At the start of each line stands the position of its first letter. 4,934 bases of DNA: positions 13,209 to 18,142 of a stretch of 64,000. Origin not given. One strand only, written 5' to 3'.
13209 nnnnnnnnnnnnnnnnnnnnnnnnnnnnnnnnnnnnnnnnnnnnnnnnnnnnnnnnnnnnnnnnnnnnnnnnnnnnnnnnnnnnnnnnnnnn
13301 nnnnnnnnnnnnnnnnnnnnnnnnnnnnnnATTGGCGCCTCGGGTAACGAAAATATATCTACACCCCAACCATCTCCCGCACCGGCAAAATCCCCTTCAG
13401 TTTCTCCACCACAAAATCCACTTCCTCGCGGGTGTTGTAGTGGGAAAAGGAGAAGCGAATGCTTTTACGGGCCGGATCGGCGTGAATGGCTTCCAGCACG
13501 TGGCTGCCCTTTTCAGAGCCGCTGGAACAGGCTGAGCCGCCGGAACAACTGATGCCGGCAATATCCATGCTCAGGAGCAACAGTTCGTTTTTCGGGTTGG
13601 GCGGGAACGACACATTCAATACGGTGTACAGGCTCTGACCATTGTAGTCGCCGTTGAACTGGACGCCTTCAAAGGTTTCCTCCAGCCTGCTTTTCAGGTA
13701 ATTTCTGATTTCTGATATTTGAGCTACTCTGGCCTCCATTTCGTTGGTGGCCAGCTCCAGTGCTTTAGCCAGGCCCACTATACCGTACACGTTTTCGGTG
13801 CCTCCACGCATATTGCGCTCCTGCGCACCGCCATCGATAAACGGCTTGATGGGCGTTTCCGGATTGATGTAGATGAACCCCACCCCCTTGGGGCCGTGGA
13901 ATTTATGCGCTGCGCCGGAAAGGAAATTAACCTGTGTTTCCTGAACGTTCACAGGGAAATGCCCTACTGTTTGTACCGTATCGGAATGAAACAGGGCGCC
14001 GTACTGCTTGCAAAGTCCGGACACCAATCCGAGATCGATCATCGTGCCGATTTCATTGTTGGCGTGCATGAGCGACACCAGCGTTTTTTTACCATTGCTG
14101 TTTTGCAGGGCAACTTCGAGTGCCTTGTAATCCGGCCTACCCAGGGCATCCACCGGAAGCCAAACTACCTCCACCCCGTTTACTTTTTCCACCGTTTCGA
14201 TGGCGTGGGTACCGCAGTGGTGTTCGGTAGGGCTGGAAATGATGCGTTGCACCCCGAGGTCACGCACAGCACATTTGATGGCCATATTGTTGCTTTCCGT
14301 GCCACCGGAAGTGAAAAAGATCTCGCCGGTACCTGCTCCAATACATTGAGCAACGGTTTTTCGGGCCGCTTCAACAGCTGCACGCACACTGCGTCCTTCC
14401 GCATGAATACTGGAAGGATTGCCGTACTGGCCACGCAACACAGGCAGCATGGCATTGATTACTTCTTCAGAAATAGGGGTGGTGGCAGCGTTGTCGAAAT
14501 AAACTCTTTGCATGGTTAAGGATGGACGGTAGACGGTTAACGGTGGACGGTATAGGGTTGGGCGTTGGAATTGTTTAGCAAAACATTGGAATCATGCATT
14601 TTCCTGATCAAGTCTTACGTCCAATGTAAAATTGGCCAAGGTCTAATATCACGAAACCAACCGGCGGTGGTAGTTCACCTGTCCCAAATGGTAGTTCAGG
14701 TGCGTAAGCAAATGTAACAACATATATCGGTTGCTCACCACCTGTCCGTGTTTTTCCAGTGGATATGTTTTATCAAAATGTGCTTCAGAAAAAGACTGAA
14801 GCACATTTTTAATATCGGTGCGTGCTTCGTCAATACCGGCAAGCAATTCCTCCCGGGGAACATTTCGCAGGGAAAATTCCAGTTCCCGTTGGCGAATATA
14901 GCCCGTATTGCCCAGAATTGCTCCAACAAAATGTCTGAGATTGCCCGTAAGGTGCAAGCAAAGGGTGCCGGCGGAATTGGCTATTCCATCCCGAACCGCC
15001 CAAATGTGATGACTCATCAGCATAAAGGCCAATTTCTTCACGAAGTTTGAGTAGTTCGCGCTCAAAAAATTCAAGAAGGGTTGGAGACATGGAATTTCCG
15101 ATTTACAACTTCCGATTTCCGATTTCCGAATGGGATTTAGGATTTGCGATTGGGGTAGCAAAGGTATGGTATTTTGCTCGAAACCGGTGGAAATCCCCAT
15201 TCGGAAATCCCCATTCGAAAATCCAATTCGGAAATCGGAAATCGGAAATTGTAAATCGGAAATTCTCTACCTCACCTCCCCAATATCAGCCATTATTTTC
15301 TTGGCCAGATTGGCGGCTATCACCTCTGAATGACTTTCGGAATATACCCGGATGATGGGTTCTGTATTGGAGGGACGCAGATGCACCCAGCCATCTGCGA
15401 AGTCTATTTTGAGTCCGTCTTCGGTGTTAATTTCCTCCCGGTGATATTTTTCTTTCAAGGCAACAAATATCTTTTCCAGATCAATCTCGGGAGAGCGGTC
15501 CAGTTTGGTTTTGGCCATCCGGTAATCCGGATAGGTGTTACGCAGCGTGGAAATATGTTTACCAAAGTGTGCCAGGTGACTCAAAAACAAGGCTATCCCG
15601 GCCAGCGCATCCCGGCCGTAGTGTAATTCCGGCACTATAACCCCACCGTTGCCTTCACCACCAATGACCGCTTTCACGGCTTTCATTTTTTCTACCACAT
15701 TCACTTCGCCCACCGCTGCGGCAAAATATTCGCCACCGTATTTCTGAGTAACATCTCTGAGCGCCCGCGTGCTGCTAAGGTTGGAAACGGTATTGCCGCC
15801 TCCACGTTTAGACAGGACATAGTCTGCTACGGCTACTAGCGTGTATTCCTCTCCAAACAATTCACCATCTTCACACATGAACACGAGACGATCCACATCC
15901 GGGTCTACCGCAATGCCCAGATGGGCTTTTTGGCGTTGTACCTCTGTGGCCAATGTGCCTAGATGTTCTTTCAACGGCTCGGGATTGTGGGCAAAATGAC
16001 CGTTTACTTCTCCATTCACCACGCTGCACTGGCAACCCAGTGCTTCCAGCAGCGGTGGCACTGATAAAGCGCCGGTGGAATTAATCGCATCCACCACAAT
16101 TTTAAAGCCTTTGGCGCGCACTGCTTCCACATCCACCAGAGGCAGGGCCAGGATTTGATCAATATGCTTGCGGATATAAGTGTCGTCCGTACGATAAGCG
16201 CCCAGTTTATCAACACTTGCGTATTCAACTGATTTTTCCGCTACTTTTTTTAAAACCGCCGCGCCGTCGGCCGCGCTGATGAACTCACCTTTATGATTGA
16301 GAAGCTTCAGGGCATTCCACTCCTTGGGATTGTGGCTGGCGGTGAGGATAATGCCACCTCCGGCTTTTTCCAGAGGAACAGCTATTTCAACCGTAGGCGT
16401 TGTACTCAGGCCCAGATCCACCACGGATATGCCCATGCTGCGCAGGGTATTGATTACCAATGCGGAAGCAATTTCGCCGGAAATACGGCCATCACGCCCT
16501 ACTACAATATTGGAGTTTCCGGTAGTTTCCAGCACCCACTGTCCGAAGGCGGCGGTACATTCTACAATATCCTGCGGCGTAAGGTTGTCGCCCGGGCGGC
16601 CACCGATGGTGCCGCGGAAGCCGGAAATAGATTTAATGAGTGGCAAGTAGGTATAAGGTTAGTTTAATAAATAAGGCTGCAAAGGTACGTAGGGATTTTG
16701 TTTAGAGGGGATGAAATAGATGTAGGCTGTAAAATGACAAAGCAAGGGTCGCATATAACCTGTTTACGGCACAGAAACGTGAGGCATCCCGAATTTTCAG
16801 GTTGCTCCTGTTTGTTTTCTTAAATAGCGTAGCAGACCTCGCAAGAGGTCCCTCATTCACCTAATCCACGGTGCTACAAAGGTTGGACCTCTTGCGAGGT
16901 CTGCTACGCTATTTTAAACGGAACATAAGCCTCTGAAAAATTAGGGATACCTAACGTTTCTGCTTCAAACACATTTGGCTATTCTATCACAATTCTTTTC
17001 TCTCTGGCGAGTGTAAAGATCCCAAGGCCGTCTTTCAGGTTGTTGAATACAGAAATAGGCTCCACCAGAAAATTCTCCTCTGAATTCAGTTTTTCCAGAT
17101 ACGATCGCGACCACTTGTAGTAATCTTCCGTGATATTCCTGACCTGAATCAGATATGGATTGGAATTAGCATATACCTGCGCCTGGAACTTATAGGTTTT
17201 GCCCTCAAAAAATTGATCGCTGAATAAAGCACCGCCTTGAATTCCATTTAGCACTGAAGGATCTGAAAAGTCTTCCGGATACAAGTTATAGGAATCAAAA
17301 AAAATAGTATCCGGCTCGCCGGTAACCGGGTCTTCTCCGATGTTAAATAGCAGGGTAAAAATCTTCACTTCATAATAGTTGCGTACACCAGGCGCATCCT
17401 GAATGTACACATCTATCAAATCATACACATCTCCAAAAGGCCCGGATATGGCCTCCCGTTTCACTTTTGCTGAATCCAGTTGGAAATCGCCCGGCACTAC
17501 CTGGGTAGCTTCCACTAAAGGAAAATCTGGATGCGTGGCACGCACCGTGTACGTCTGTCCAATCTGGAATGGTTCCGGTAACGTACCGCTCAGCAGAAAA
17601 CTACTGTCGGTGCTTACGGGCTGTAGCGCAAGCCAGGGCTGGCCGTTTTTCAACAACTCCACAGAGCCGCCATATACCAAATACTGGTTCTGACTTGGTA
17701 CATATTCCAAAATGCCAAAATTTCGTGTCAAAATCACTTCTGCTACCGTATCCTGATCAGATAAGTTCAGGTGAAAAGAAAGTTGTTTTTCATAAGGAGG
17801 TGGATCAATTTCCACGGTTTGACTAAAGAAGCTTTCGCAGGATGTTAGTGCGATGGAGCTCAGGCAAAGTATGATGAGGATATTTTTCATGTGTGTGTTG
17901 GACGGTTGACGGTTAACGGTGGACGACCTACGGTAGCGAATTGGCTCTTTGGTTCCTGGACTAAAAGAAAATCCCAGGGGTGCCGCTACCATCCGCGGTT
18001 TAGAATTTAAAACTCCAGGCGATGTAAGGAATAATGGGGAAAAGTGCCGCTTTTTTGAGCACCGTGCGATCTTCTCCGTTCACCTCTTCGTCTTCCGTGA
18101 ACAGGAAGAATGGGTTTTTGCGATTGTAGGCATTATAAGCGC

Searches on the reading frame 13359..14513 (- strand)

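Call 33: search_protein_families(library=pfam, proteins=[window:13359-14513:-], max_evalue=0.001)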
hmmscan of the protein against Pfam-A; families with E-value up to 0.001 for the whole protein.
window:13359-14513:- (384 aa): 2 families
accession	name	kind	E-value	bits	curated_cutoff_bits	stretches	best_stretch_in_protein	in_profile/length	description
PF00266.25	Aminotran_5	-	1.6e-73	248.3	21.5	1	4-366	1-369/371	Aminotransferase class-V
PF01212.27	Beta_elim_lyase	-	2.5e-06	27.5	27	1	47-179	34-169/288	Beta-eliminating lyase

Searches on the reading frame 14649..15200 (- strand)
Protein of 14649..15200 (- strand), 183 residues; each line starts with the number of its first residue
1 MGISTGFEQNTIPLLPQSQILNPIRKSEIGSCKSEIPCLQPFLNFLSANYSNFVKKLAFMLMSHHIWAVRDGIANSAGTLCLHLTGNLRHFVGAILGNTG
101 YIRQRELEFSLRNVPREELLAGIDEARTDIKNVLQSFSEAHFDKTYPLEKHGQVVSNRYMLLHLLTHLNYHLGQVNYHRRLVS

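Call 33: search_protein_families(library=pfam, proteins=[window:14649-15200:-], max_evalue=0.001)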
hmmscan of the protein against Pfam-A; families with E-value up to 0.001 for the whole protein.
window:14649-15200:- (183 aa): 4 families
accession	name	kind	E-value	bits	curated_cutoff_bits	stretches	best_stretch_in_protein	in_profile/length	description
PF12867.12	DinB_2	-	1.6e-07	32.3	24.8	1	72-175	27-128/128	DinB superfamily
PF07609.16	DUF1572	-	2.6e-07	31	23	1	62-180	29-147/163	Protein of unknown function (DUF1572)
PF05163.17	DinB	-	2.4e-05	24.8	23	1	75-175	40-138/165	DinB family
PF04978.18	MST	-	0.00011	23.1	27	1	74-181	33-146/149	Mycothiol-S-transferase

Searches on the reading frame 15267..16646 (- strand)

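Call 33: search_protein_families(library=pfam, proteins=[window:15267-16646:-], max_evalue=0.001)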
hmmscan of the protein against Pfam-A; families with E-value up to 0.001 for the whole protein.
window:15267-16646:- (459 aa): 4 families
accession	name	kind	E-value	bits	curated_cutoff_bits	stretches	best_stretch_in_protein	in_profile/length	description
PF02878.22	PGM_PMM_I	-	4.6e-29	101.3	22.5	1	8-137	7-133/138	Phosphoglucomutase/phosphomannomutase, alpha/beta/alpha domain I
PF02879.22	PGM_PMM_II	-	1.5e-20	74.1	29.3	1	171-261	11-103/103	Phosphoglucomutase/phosphomannomutase, alpha/beta/alpha domain II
PF02880.22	PGM_PMM_III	-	1.6e-19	70.6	20.7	1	268-373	4-113/115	Phosphoglucomutase/phosphomannomutase, alpha/beta/alpha domain III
PF00408.26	PGM_PMM_IV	-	1.3e-12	48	23.1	1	400-452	21-66/68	Phosphoglucomutase/phosphomannomutase, C-terminal domain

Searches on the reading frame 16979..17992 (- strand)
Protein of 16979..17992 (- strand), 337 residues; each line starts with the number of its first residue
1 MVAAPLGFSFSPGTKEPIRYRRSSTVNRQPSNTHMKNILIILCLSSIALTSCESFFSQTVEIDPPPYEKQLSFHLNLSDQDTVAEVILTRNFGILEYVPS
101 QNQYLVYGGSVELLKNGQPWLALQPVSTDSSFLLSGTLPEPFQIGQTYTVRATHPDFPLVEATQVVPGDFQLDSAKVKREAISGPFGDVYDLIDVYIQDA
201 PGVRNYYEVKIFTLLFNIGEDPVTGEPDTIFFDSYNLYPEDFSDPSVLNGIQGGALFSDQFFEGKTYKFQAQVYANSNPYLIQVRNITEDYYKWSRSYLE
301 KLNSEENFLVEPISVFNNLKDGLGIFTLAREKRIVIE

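Call 33: search_protein_families(library=pfam, proteins=[window:16979-17992:-], max_evalue=0.001)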
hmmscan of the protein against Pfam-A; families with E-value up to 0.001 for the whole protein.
window:16979-17992:- (337 aa): 1 family
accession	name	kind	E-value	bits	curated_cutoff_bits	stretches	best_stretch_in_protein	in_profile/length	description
PF14054.11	DUF4249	-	3.8e-29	102.5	28.5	1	59-332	3-266/269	Domain of unknown function (DUF4249)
